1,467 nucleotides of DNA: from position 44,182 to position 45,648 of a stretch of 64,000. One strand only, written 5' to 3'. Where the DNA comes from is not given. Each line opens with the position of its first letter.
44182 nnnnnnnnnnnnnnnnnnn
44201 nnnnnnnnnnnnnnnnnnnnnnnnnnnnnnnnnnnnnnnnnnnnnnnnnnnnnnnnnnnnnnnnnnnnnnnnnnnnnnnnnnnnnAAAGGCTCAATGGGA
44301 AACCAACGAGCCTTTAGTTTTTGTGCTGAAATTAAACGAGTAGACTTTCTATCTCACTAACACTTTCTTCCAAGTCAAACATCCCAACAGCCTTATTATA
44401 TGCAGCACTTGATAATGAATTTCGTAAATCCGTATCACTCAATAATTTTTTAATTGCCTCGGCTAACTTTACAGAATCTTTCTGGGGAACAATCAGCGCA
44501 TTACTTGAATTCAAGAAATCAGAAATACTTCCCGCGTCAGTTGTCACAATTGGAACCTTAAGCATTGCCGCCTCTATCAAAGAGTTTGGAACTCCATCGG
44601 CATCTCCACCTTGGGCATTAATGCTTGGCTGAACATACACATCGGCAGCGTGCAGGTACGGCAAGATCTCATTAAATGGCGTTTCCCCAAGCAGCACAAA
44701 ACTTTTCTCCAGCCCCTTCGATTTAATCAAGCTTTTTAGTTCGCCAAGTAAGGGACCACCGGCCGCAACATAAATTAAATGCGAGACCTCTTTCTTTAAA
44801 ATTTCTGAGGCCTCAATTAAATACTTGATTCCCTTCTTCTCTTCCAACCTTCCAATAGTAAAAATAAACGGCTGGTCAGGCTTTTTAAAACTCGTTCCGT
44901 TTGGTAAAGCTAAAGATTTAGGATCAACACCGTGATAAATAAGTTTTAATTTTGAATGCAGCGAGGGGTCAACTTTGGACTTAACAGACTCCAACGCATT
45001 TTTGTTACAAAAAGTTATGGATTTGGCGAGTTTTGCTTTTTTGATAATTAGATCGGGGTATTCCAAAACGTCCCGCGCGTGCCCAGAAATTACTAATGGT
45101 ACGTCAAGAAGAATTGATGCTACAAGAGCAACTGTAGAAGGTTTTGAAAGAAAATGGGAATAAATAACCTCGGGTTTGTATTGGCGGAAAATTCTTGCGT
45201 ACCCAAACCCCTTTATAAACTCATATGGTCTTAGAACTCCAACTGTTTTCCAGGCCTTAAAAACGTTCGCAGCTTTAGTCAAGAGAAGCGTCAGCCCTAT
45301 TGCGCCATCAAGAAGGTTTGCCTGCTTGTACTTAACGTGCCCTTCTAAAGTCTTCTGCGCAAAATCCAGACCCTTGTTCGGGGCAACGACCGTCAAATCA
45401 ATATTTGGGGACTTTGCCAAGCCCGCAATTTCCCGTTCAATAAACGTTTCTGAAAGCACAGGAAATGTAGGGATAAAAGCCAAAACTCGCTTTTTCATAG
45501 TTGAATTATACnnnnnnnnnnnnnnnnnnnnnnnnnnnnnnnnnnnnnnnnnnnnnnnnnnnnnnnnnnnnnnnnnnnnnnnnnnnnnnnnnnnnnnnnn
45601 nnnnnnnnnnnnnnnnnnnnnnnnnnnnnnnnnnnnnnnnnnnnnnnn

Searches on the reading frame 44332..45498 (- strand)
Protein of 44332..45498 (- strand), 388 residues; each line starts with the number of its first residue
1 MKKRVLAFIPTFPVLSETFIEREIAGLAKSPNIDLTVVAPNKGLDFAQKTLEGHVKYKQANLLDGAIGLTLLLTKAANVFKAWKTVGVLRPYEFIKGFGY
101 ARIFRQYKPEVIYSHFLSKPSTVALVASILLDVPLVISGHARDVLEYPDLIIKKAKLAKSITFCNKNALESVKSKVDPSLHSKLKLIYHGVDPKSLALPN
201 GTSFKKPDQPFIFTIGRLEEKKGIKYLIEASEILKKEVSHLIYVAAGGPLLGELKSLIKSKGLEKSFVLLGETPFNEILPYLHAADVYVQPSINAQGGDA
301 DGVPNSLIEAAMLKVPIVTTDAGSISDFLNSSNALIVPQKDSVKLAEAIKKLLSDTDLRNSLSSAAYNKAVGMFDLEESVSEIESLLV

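Call 4: search_protein_families(library=pfam, proteins=[window:44332-45498:-], max_evalue=0.01)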
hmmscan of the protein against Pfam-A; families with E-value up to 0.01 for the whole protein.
window:44332-45498:- (388 aa): 6 families
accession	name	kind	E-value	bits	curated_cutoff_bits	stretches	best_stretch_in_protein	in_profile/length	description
PF00534.26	Glycos_transf_1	-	8e-31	107.3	26.4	1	205-368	11-171/172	Glycosyl transferases group 1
PF13692.12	Glyco_trans_1_4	-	1.9e-26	93.5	27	1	210-355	2-142/142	Glycosyl transferases group 1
PF13439.12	Glyco_transf_4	-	7.8e-06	26.4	28.5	1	90-194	54-169/170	Glycosyltransferase Family 4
PF13524.12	Glyco_trans_1_2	-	0.0001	22.7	25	1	275-377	31-136/144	Glycosyl transferase-like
PF13477.12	Glyco_trans_4_2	-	0.0002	22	23.4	1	91-151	57-118/139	Glycosyl transferase 4-like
PF13579.12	Glyco_trans_4_4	-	0.0095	16.7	29.7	0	90-148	55-109/158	Glycosyl transferase 4-like domain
